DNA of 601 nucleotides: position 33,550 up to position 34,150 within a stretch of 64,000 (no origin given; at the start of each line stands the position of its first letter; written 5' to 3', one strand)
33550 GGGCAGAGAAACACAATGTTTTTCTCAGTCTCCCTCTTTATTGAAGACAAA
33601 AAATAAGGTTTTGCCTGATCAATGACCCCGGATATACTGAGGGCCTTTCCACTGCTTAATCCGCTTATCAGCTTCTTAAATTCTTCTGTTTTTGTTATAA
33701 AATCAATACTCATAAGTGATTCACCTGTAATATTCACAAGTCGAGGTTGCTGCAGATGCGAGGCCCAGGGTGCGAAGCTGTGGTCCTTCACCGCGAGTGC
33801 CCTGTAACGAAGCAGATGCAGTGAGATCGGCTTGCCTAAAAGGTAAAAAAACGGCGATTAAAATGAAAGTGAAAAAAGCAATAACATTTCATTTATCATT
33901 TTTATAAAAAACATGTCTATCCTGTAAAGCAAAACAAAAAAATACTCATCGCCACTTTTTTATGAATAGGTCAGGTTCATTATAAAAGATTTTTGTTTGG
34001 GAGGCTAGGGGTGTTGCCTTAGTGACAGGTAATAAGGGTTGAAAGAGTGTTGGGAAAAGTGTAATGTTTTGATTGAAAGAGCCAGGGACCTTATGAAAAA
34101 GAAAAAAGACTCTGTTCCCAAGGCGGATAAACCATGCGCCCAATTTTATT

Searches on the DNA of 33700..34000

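Call 45: search_rna_families(source=window, start=33700, end=34000, threshold=evalue, max_evalue=10)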
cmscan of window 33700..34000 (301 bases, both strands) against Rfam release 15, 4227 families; matches with E-value up to 10: 3.
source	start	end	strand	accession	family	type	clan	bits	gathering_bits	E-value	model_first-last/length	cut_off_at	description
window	33833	33903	+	RF01459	rliE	Gene; sRNA;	-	16.3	90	1.9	1-222/222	no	Listeria sRNA rliE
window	33899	33988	-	RF01042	mir-891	Gene; miRNA;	-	14.8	90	4.4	1-79/79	no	mir-891 microRNA precursor family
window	33864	33924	-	RF01952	SOX2OT_exon2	Gene; lncRNA;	-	9.9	45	7.6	1-69/69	no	SOX2 overlapping transcript exon 2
